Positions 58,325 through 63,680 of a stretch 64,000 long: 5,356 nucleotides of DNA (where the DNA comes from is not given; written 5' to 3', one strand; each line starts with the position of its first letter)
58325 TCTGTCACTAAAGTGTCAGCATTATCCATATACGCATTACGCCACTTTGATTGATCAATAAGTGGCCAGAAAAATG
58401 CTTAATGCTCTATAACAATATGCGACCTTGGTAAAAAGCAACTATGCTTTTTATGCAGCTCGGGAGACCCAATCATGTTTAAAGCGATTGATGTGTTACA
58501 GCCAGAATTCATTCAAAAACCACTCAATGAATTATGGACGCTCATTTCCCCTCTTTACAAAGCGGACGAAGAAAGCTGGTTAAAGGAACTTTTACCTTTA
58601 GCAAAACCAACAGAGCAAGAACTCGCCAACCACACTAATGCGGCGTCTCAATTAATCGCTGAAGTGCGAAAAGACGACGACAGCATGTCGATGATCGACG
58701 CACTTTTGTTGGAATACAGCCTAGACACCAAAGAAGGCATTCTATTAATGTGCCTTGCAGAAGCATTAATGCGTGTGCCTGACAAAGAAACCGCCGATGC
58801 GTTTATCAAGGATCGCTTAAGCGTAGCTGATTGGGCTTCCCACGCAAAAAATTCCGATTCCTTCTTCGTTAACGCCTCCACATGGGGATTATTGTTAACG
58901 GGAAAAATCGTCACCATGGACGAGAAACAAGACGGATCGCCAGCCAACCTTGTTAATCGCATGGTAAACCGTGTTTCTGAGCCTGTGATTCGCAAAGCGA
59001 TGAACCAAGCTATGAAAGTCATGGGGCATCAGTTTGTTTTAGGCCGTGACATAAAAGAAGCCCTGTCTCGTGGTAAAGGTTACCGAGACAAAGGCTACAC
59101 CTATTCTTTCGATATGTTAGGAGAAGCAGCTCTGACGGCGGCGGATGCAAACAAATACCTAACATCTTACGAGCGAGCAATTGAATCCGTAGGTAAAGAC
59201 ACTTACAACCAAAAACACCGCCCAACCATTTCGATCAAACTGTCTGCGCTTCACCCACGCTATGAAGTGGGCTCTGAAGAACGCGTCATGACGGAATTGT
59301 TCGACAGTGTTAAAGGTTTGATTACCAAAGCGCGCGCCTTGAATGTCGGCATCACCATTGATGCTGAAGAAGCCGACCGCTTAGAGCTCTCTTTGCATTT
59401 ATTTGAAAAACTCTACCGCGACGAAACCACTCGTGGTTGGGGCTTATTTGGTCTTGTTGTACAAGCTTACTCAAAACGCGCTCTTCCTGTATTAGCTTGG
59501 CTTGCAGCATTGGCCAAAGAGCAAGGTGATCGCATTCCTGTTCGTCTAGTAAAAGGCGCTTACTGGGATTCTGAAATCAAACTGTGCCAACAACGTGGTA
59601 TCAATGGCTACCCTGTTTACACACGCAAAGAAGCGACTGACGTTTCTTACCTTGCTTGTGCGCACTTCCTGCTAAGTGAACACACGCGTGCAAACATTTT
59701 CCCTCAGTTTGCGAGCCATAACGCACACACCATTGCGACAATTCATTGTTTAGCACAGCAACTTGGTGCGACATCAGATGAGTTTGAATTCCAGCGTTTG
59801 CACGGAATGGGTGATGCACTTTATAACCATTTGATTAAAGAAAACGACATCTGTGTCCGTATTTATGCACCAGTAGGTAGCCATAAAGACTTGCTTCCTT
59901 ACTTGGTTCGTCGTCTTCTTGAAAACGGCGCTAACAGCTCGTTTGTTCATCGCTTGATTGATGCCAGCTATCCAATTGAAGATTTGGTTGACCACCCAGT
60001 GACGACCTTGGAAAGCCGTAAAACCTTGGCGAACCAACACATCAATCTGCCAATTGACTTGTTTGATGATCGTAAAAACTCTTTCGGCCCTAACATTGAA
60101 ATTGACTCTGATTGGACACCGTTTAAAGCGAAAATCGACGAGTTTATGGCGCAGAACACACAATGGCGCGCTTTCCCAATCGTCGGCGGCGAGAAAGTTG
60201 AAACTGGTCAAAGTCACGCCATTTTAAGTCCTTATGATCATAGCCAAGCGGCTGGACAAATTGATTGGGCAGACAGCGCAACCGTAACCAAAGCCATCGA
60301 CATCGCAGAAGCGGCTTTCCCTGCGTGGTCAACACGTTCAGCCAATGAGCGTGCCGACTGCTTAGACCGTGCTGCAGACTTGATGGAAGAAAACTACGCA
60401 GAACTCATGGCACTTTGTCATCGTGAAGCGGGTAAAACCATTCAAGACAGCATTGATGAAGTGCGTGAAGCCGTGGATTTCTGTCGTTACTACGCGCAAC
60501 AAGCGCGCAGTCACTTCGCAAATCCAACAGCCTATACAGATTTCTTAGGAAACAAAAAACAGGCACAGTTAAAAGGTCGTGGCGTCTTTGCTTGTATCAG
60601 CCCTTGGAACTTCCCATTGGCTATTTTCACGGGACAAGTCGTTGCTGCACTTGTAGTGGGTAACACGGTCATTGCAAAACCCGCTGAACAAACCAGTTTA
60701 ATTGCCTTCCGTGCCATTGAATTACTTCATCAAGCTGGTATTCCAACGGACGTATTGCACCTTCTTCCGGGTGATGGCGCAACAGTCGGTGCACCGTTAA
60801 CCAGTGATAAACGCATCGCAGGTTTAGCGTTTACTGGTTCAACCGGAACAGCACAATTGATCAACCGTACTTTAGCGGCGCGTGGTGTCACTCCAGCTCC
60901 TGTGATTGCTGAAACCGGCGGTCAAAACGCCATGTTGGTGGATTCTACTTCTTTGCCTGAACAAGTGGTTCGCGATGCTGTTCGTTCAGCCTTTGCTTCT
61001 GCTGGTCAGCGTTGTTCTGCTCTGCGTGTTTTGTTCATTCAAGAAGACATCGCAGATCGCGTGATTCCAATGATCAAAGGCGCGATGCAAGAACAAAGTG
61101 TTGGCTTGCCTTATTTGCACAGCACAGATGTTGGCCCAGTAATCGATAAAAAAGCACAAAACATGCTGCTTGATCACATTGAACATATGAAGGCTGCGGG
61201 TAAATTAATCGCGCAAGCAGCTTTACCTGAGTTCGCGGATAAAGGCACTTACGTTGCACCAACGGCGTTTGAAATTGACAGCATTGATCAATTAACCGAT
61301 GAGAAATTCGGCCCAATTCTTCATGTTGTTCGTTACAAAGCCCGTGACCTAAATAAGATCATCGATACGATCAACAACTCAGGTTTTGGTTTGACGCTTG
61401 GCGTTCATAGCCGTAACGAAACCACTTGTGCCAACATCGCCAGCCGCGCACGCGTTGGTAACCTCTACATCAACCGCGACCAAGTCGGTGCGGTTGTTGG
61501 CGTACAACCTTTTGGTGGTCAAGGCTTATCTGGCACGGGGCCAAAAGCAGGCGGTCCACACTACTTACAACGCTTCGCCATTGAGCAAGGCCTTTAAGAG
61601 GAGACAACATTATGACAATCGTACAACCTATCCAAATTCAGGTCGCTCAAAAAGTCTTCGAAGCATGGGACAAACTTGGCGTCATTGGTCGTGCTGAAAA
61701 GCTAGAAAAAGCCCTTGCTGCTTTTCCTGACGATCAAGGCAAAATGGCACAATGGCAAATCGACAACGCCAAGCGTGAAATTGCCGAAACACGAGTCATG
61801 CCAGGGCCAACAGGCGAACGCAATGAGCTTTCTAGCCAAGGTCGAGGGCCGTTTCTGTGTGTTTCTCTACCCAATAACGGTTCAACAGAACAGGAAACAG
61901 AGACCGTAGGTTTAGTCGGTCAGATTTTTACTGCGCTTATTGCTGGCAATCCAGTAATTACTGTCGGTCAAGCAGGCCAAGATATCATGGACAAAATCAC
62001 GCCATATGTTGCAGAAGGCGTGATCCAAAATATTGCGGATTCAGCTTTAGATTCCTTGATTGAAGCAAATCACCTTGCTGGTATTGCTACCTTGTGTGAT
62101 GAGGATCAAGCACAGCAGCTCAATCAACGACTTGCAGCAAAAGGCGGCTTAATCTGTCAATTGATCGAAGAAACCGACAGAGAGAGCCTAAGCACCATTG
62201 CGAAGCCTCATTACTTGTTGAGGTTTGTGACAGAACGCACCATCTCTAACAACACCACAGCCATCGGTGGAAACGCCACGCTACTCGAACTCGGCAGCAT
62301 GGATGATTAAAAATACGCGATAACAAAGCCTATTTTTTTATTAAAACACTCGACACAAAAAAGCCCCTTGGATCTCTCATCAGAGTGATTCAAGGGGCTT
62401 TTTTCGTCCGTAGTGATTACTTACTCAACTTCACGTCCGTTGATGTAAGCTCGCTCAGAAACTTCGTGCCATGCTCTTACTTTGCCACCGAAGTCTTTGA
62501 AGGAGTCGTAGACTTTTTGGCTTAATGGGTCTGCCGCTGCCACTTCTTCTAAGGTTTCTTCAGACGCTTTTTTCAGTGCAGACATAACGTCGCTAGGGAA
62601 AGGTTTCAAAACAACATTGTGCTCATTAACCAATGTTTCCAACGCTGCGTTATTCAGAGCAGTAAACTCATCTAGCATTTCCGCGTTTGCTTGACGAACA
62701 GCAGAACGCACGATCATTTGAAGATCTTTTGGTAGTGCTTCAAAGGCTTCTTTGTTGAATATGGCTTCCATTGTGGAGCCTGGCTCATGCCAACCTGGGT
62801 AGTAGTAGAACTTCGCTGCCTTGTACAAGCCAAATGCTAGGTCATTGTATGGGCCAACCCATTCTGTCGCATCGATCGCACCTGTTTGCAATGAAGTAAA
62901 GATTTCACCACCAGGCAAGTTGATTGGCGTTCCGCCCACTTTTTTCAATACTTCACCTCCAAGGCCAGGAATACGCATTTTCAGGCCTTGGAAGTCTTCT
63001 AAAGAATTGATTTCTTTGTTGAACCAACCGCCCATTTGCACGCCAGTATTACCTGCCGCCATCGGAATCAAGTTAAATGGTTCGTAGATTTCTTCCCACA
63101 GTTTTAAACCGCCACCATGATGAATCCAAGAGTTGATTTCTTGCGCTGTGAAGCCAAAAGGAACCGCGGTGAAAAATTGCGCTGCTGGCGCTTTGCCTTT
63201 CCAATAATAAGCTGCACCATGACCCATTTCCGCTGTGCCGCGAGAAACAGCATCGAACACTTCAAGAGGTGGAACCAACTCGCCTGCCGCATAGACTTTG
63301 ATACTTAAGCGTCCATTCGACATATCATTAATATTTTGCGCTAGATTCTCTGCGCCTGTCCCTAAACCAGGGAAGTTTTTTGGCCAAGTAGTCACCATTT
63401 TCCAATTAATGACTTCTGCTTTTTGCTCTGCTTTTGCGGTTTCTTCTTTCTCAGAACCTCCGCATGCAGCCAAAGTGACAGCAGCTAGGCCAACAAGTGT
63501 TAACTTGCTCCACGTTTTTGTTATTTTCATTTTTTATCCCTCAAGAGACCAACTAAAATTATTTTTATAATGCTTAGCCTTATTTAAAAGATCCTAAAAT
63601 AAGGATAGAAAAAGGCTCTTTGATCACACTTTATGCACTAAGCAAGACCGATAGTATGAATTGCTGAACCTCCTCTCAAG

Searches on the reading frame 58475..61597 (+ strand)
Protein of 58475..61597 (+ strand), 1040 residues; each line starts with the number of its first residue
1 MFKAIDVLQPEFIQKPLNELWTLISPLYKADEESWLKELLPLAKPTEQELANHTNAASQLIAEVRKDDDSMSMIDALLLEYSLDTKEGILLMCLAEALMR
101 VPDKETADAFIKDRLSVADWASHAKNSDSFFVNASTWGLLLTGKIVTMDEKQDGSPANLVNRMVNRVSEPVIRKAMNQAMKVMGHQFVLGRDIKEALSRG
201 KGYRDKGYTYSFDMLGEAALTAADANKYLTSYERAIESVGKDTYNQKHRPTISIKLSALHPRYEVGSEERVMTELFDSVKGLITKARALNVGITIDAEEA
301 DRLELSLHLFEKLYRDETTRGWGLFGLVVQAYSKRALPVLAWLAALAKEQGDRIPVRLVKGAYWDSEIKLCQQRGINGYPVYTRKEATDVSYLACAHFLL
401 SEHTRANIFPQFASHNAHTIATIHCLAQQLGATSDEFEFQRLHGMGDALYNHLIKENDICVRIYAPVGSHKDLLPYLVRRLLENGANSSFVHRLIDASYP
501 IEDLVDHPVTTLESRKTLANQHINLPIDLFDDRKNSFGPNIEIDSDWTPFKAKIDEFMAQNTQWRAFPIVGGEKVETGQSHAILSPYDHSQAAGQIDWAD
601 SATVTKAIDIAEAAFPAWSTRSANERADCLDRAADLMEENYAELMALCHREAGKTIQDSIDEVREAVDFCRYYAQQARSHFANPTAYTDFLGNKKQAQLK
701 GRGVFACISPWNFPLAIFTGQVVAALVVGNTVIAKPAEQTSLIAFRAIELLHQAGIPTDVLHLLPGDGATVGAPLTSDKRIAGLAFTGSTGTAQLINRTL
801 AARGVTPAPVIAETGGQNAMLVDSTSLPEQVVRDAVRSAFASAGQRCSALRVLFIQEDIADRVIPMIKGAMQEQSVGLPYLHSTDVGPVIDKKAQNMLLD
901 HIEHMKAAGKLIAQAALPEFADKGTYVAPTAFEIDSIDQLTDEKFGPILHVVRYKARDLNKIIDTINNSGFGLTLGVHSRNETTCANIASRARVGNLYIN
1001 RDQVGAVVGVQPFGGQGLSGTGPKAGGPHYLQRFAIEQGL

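Call 57: search_protein_families(library=pfam, proteins=[window:58475-61597:+], max_evalue=1e-8)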
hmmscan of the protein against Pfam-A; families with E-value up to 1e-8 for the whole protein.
window:58475-61597:+ (1040 aa): 3 families
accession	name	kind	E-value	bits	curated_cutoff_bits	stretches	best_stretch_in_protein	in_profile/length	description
PF00171.27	Aldedh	-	2.4e-111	373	23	1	579-1034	7-455/461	Aldehyde dehydrogenase family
PF01619.24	Pro_dh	-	5.1e-104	348.2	27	1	197-493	2-278/278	Proline dehydrogenase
PF14850.11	Pro_dh-DNA_bdg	-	8.1e-45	152.3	27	1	73-187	1-112/112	DNA-binding domain of Proline dehydrogenase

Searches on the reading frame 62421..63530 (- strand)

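Call 57: search_protein_families(library=pfam, proteins=[window:62421-63530:-], max_evalue=1e-8)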
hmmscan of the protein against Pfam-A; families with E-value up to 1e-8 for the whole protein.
window:62421-63530:- (369 aa): 1 family
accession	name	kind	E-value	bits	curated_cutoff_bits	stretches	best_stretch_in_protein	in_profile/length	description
PF03480.18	DctP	-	7e-62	209.8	23.4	1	48-332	4-284/286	Bacterial extracellular solute-binding protein, family 7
